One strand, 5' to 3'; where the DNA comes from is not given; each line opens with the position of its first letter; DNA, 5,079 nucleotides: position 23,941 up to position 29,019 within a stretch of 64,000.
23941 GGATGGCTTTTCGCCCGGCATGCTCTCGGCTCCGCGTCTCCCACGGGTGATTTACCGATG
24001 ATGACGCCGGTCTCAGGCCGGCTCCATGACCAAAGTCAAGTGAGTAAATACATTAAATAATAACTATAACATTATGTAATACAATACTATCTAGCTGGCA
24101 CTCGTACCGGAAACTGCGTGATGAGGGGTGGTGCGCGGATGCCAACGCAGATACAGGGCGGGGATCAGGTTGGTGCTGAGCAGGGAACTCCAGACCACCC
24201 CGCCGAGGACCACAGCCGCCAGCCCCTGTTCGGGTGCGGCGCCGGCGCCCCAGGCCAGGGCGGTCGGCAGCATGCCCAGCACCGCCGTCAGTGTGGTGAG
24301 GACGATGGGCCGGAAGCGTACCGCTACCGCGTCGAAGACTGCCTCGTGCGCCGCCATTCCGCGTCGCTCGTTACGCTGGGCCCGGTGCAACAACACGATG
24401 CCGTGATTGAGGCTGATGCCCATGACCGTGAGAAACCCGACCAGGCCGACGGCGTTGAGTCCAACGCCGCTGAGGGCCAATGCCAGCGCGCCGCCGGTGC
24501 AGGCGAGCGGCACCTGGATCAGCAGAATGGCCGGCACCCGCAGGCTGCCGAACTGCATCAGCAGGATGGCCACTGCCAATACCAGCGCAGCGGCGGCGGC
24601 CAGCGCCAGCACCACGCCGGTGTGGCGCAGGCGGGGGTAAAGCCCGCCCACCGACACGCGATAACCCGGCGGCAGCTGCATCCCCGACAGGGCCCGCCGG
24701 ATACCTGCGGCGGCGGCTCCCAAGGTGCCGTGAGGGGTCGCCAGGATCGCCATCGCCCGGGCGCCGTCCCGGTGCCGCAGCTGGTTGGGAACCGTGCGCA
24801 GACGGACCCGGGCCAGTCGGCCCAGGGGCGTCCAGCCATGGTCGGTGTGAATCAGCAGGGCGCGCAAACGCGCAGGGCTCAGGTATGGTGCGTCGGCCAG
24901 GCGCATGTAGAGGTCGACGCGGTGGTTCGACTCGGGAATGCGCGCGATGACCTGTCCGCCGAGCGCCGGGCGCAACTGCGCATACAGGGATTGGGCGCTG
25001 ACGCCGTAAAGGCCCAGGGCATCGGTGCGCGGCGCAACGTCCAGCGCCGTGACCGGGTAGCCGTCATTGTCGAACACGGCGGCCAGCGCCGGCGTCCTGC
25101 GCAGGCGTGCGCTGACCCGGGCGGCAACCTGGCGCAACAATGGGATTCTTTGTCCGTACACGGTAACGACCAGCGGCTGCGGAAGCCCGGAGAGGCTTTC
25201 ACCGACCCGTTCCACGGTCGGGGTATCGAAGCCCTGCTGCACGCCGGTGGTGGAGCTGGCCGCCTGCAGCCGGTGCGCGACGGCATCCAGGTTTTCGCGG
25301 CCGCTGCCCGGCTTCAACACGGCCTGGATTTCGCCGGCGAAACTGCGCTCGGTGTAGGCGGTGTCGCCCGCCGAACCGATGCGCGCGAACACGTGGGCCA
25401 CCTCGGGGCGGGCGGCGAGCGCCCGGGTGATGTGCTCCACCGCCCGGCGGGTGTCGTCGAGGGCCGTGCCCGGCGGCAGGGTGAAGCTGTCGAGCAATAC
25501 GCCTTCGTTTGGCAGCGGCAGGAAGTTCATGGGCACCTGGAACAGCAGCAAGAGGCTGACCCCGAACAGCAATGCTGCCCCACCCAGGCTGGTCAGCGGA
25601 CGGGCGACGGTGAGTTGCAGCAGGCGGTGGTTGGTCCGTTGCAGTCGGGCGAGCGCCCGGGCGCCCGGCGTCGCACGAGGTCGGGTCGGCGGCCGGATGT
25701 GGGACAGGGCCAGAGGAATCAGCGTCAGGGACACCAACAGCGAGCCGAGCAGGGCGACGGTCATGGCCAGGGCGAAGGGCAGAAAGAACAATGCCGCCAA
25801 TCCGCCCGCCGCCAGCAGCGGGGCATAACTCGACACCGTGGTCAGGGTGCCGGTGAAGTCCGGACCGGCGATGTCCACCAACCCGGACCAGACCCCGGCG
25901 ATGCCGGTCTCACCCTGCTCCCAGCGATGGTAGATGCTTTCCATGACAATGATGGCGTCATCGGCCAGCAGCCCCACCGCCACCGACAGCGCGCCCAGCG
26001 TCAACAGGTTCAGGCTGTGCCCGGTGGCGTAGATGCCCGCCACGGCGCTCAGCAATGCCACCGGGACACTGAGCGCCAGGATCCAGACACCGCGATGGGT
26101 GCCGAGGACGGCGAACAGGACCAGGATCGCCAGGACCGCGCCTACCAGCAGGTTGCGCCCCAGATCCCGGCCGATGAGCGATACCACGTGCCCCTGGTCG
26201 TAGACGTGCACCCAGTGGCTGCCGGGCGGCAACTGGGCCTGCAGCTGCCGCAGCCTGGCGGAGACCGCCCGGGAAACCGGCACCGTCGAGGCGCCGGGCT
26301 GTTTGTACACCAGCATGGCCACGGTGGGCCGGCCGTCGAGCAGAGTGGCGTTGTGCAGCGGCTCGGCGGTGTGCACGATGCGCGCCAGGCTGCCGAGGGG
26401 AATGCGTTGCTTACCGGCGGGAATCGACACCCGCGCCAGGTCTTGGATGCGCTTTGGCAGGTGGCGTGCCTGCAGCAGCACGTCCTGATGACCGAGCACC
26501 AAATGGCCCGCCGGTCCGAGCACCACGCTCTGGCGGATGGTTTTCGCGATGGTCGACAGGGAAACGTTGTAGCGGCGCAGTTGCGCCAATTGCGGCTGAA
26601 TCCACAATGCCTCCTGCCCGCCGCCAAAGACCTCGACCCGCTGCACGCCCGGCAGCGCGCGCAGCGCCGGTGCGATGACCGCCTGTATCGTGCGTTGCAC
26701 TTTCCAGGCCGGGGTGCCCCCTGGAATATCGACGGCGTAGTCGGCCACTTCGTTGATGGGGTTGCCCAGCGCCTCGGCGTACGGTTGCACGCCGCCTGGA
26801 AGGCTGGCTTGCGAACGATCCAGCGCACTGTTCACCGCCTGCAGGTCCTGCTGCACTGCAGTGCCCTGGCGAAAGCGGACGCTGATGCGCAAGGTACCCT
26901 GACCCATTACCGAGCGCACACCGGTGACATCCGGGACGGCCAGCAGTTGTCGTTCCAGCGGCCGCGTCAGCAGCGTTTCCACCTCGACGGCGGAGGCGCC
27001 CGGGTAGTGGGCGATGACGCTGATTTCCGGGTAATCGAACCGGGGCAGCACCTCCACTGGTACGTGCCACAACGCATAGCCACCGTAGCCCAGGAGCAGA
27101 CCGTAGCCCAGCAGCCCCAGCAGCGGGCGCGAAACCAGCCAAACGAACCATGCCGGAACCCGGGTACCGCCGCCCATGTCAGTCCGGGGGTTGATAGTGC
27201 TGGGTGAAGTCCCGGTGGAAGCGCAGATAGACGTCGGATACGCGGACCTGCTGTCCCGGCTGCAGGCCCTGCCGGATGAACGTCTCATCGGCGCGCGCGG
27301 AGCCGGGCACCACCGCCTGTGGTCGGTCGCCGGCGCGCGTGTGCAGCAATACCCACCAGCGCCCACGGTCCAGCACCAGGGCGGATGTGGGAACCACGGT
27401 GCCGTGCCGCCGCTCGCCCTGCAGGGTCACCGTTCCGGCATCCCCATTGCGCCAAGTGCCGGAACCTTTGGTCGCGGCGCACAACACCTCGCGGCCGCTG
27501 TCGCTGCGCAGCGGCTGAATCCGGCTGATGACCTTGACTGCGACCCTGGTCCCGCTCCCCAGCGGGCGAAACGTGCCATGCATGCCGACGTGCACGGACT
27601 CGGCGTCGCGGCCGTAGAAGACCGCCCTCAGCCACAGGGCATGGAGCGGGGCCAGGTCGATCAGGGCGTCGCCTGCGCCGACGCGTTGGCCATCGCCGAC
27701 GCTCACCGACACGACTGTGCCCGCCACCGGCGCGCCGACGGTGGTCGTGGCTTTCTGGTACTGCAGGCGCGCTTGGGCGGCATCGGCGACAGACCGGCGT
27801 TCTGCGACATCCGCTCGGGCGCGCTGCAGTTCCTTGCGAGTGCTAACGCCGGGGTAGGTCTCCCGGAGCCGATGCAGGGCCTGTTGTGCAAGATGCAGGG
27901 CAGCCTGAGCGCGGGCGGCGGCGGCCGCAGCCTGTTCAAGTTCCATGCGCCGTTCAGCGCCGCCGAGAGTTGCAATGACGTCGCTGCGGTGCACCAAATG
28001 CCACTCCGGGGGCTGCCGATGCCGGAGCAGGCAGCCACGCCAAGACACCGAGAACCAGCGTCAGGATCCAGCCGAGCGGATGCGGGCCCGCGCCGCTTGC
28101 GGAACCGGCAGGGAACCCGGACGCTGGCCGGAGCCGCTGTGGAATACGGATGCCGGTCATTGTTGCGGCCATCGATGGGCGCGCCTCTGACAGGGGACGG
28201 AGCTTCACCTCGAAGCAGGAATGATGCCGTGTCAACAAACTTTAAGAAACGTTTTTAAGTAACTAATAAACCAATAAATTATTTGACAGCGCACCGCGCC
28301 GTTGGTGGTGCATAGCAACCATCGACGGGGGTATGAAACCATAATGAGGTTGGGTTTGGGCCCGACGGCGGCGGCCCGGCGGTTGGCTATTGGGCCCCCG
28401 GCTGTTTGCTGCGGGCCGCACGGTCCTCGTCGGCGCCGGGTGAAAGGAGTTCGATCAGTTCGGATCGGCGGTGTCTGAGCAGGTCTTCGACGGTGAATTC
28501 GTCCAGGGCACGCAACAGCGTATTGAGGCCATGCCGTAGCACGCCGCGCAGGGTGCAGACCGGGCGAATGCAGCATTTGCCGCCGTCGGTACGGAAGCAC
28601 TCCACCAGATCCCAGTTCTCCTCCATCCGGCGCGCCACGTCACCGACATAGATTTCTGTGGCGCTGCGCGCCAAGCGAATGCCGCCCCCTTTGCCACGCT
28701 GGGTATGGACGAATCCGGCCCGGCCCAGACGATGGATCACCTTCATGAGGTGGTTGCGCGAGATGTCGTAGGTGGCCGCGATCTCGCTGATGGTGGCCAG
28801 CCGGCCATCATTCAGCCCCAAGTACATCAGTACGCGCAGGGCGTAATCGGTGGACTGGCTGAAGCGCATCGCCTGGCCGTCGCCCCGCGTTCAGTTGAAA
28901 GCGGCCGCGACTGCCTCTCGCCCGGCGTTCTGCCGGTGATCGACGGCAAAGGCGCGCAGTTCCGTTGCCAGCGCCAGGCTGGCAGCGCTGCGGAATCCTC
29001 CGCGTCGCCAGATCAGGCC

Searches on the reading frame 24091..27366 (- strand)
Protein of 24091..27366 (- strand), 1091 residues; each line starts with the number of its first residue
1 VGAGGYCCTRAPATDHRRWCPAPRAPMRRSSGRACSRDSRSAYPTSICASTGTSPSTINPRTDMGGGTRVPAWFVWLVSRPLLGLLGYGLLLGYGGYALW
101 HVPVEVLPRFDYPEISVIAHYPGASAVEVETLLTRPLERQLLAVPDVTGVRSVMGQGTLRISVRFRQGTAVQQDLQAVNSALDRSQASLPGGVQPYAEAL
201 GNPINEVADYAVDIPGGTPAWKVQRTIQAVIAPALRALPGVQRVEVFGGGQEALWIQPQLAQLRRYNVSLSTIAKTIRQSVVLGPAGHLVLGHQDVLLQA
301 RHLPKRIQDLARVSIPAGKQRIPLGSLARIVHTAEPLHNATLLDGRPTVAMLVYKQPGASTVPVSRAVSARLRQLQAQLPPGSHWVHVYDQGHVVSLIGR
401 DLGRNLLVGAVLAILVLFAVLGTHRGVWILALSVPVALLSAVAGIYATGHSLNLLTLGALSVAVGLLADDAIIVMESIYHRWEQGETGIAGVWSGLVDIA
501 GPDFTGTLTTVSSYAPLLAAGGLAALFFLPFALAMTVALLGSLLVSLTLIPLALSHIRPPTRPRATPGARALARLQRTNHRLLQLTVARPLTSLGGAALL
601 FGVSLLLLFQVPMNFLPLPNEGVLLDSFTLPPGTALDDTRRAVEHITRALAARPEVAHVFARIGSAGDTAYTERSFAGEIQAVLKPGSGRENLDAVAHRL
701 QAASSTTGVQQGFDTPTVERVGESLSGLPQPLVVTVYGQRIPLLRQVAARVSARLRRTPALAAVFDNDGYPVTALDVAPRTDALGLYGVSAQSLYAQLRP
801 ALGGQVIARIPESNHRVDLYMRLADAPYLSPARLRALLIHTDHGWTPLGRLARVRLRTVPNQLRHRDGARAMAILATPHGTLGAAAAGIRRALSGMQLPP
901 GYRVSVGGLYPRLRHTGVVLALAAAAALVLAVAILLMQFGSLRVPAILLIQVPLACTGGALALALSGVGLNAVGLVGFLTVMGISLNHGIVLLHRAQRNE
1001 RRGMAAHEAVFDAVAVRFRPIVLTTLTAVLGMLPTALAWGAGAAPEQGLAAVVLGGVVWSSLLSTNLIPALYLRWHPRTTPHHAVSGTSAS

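Call 37: search_protein_families(library=pfam, proteins=[window:24091-27366:-], max_evalue=0.00001)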
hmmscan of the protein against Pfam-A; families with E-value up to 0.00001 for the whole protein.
window:24091-27366:- (1091 aa): 1 family
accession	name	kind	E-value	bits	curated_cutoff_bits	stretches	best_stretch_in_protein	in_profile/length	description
PF00873.25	ACR_tran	-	1.1e-188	629.6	28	1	78-1073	6-1018/1021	AcrB/AcrD/AcrF family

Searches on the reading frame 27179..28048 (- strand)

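Call 37: search_protein_families(library=pfam, proteins=[window:27179-28048:-], max_evalue=0.00001)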
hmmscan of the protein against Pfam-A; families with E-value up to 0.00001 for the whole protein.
window:27179-28048:- (289 aa): 2 families
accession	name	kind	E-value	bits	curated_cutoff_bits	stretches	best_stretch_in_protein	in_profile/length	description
PF16576.10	HlyD_D23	-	1.6e-09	37.8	30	1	46-161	58-168/214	Barrel-sandwich domain of CusB or HlyD membrane-fusion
PF13437.12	HlyD_3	-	7.6e-09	36.7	22.2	1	103-174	1-74/106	HlyD family secretion protein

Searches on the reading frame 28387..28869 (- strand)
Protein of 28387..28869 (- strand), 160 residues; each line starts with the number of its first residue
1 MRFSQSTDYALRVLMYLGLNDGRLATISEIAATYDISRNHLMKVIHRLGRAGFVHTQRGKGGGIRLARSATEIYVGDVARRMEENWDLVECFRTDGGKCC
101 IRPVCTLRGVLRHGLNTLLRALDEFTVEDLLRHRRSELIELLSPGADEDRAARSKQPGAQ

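Call 3: search_protein_families(library=pfam, proteins=[window:28387-28869:-])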
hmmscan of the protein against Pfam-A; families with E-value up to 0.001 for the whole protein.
window:28387-28869:- (160 aa): 4 families
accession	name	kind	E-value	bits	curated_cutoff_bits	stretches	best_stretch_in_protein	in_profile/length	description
PF02082.26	Rrf2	-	4e-35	121.3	30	1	4-132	2-131/132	Iron-dependent Transcriptional regulator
PF00392.27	GntR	-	1.6e-05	24.9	27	1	26-61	26-61/64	Bacterial regulatory proteins, gntR family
PF12802.13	MarR_2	-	4.2e-05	24.1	27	1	10-59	7-55/61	MarR family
PF13551.12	HTH_29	-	0.00057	20.4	28.1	0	12-64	1-54/64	Winged helix-turn helix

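Call 4: search_protein_families(library=ncbifam, proteins=[window:28387-28869:-])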
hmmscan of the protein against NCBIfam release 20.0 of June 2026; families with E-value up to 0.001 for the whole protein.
window:28387-28869:- (160 aa): 8 families
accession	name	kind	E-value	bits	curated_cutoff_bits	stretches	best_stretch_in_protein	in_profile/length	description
NF008240.0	PRK11014.1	equivalog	3e-37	127.8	182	1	2-142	2-138/141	nitric oxide-sensing transcriptional repressor NsrR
NF008886.0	PRK11920.1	equivalog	4.1e-37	127.2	193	1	1-136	1-136/153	iron-responsive transcriptional regulator RirA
TIGR00738.1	rrf2_super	superfamily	1e-35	122.5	73.3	1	1-131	1-131/132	Rrf2 family transcriptional regulator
TIGR02944.1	suf_reg_Xantho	equivalog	3.3e-16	59.9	110.65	1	2-129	3-129/130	SUF system Fe-S cluster assembly regulator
TIGR02010.1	IscR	equivalog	1.1e-12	47.9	207.55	1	1-134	1-133/135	Fe-S cluster assembly transcriptional regulator IscR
NF047409.1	Cys_reg_CymR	equivalog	1.1e-10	41.7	195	1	1-134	1-127/139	cysteine metabolism transcriptional regulator CymR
NF008110.0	PRK10857.1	equivalog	5e-10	39.4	275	1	1-134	1-133/164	Fe-S cluster assembly transcriptional regulator IscR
TIGR02404.1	trehalos_R_Bsub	equivalog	0.00073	19.2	211.95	1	24-84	24-83/233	trehalose operon repressor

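Call 90: search_solved_structures(query=window:28387-28869:-, max_evalue=0.00001)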
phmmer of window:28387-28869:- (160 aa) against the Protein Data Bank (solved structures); distinct sequences matched with E-value up to 0.00001: 11.
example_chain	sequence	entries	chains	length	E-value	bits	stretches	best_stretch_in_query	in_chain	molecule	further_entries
5n07_A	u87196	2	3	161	4.6e-16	62.7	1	1-132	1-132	HTH-type transcriptional repressor NsrR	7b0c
5n08_A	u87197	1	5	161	1.5e-12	51.3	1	1-132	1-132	HTH-type transcriptional repressor NsrR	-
7zpn_A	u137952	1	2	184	5.6e-08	36.4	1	22-89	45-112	HTH-type transcriptional regulator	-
4hf2_A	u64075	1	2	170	3.3e-07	33.9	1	1-94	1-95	HTH-type transcriptional regulator IscR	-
4hf0_A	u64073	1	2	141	3.8e-07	33.7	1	1-93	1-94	HTH-type transcriptional regulator IscR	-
4hf1_A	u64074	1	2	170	4.6e-07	33.4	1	1-94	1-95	HTH-type transcriptional regulator IscR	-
4chu_A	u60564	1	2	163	1.1e-06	32.2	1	5-92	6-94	HTH-TYPE TRANSCRIPTIONAL REGULATOR ISCR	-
4cic_A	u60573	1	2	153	2.7e-06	31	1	9-134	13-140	TRANSCRIPTIONAL REGULATOR, BADM/RRF2 FAMILY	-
3lwf_A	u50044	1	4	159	5.8e-06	29.9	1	8-135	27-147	Putative transcriptional regulator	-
6hsd_A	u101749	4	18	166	6e-06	29.8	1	2-83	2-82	Rrf2 family transcriptional regulator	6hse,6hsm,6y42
3t8r_A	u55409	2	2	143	6.4e-06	29.7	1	1-125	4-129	Staphylococcus aureus CymR | Staphylococcus aureus CymR (oxidized form)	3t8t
